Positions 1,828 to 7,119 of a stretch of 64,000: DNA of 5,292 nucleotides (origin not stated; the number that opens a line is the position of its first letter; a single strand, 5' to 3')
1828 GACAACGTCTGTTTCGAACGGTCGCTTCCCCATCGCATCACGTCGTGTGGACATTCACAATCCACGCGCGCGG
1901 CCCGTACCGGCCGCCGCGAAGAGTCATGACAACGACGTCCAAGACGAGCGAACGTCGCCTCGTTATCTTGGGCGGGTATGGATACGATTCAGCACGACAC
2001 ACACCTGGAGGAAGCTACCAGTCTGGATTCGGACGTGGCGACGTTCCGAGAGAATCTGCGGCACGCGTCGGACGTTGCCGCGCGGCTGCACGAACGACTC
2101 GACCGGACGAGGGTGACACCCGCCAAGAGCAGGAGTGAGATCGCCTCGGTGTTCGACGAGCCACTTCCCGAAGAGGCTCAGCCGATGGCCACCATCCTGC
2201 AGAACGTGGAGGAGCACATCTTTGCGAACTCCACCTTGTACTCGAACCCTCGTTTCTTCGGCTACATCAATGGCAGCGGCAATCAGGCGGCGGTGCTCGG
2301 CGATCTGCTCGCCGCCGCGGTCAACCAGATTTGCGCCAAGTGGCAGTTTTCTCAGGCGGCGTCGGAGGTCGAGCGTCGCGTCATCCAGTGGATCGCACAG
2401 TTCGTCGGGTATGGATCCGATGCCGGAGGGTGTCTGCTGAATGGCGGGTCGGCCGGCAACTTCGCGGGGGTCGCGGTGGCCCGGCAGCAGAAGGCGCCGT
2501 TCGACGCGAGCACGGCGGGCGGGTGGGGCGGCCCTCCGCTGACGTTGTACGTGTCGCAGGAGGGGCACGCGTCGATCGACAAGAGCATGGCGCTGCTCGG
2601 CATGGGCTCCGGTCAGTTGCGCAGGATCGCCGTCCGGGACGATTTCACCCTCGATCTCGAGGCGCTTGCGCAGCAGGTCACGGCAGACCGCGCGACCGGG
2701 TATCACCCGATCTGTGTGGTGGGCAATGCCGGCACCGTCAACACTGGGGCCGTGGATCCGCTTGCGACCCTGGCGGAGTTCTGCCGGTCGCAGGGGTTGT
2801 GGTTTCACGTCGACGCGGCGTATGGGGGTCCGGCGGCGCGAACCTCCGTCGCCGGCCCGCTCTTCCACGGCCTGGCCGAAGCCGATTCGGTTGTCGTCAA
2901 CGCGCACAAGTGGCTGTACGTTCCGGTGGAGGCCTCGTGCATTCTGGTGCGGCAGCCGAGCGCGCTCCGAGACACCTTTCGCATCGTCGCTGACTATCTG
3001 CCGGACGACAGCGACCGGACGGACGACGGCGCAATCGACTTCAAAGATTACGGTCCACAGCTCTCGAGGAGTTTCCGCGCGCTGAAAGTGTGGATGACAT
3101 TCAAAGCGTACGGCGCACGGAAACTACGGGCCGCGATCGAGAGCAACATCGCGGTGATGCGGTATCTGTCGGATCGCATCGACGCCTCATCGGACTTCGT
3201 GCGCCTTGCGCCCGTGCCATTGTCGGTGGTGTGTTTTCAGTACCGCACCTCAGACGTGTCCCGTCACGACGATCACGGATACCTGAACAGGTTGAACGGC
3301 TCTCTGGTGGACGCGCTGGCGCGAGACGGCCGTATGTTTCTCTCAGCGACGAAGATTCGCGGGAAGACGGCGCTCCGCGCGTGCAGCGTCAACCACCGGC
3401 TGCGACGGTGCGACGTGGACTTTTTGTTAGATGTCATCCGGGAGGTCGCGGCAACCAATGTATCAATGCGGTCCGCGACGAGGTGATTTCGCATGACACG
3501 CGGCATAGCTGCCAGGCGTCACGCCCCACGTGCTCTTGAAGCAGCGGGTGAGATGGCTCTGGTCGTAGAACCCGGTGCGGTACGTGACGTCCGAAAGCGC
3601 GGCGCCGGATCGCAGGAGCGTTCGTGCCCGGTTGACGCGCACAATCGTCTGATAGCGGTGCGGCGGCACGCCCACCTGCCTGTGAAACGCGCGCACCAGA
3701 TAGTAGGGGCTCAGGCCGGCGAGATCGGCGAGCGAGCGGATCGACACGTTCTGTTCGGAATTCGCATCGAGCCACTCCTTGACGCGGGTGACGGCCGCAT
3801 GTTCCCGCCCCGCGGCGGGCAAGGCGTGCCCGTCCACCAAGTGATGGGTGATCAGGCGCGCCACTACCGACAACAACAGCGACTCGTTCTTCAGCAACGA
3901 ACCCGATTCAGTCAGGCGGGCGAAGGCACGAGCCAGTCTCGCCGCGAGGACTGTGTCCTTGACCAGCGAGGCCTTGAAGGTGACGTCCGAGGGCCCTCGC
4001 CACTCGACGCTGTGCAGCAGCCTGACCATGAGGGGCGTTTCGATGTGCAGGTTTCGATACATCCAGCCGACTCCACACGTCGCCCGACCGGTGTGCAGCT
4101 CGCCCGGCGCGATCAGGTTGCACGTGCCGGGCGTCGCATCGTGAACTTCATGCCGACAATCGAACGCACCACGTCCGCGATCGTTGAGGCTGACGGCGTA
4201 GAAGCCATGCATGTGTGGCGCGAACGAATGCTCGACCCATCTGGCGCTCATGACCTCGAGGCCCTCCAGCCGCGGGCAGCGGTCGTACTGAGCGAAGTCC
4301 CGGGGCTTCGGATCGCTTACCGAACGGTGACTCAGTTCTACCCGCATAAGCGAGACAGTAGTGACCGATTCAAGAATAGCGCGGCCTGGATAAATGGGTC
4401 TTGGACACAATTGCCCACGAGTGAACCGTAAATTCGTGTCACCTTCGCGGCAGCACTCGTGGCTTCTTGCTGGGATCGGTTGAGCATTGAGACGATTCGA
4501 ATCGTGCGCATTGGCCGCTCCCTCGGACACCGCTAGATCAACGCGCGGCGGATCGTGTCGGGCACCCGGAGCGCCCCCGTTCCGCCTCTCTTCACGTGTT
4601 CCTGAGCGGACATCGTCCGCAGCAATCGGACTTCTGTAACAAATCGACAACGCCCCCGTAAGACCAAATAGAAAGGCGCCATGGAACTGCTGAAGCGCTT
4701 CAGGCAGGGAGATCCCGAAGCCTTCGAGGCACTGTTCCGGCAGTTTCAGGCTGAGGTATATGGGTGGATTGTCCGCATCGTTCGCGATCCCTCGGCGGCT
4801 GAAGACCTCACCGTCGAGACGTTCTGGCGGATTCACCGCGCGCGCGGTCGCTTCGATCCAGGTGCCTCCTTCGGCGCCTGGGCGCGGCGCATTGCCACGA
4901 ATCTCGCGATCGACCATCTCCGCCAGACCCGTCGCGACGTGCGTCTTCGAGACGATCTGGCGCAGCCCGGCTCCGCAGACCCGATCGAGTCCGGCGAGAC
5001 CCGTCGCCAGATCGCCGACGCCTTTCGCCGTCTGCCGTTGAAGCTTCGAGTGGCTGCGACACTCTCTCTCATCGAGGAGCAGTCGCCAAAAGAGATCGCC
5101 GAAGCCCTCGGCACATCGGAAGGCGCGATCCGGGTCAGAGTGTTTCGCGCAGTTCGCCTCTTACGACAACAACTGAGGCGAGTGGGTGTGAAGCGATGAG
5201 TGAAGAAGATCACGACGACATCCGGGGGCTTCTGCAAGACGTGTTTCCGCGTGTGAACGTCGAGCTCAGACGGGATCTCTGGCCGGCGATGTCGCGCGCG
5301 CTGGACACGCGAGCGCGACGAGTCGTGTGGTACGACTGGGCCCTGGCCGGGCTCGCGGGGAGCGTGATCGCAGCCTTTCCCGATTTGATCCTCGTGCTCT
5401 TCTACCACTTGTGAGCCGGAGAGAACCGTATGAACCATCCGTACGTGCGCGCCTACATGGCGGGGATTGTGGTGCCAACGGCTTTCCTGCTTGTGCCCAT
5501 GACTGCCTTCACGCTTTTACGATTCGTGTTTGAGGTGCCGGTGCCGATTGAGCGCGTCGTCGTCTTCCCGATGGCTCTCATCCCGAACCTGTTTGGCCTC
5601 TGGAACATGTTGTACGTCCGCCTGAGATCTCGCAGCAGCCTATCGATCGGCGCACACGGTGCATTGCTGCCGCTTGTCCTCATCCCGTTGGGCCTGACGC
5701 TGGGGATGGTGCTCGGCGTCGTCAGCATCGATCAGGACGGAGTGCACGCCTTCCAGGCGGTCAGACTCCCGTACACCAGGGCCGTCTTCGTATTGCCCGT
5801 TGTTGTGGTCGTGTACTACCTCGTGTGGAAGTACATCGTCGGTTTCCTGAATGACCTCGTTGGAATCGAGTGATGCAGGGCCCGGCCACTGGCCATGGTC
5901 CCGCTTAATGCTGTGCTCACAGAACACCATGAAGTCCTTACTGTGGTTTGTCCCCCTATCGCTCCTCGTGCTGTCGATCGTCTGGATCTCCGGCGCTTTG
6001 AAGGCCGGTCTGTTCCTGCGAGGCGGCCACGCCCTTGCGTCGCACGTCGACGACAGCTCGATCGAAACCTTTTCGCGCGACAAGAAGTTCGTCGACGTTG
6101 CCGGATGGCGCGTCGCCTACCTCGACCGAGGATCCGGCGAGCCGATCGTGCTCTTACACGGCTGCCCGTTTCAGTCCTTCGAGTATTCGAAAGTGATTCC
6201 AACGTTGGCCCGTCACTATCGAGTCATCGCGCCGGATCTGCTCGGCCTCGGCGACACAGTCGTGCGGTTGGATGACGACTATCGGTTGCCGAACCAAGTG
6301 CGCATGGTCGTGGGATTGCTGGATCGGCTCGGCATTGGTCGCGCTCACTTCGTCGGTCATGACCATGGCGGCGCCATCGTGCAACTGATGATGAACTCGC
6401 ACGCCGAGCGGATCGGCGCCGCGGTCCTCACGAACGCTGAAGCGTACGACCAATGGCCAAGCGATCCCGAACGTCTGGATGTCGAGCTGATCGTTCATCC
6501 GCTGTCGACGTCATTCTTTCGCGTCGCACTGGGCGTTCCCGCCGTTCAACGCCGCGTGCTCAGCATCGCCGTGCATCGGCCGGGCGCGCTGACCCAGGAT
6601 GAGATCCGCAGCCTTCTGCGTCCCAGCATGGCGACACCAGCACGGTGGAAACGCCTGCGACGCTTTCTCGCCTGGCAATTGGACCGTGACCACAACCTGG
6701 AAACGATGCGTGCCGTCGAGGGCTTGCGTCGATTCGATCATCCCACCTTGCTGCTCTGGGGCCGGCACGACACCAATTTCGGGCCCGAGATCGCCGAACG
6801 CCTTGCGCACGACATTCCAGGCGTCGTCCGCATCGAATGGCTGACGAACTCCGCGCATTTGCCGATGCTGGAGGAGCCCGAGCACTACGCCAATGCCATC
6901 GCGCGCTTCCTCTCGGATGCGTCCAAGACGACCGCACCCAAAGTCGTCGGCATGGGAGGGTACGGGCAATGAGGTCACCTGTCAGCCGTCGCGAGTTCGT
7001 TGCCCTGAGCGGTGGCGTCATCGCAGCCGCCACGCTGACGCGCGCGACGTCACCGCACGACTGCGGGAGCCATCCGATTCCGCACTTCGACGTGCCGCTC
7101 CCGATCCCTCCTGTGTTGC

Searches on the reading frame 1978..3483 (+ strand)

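Call 60: search_protein_families(library=pfam, proteins=[window:1978-3483:+], max_evalue=0.001)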
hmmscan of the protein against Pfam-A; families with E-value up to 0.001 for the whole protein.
window:1978-3483:+ (502 aa): 3 families
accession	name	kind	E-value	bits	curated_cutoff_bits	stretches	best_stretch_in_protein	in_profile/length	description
PF00282.25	Pyridoxal_deC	-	5.5e-65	220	27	1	58-422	7-374/375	Pyridoxal-dependent decarboxylase conserved domain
PF01212.27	Beta_elim_lyase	-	4.7e-08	33.1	27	1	191-401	75-230/288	Beta-eliminating lyase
PF00266.25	Aminotran_5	-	0.00095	18.7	21.5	0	193-292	94-188/371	Aminotransferase class-V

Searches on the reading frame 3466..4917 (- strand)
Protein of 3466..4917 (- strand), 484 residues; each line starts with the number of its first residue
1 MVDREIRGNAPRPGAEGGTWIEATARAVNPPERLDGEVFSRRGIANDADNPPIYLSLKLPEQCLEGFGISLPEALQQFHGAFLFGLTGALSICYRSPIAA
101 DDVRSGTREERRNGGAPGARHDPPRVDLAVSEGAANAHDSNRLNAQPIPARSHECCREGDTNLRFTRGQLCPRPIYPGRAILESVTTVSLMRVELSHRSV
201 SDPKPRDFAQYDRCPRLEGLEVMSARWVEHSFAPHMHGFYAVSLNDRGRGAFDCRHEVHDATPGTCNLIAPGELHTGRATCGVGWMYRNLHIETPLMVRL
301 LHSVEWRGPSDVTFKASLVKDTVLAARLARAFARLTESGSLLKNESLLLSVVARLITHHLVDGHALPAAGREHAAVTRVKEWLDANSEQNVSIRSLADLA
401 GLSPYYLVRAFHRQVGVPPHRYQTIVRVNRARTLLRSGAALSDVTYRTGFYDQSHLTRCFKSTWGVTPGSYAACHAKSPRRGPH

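Call 60: search_protein_families(library=pfam, proteins=[window:3466-4917:-], max_evalue=0.001)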
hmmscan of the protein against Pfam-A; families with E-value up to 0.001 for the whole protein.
window:3466-4917:- (484 aa): 3 families
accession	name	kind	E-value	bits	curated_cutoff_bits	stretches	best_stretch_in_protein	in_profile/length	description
PF02311.25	AraC_binding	-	1.7e-20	73.6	21.1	1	221-351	5-134/135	AraC-like ligand binding domain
PF12833.13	HTH_18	-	7.4e-19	68.3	33.6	1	396-472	1-78/80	Helix-turn-helix domain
PF00165.29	HTH_AraC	-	7.2e-13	48.8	26.6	2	389-423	7-41/42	Bacterial regulatory helix-turn-helix proteins, AraC family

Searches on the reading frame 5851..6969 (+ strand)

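Call 60: search_protein_families(library=pfam, proteins=[window:5851-6969:+], max_evalue=0.001)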
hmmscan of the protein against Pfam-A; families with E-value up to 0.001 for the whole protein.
window:5851-6969:+ (373 aa): 3 families
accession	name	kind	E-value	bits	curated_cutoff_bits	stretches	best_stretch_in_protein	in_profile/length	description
PF00561.26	Abhydrolase_1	-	1.6e-25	90.6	25.8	1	98-343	2-245/245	alpha/beta hydrolase fold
PF12697.13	Abhydrolase_6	-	1.1e-16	62.6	26.3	1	99-344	1-212/217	Alpha/beta hydrolase family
PF12146.15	Hydrolase_4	-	1.3e-05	25.1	27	1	99-341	7-237/239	Serine aminopeptidase, S33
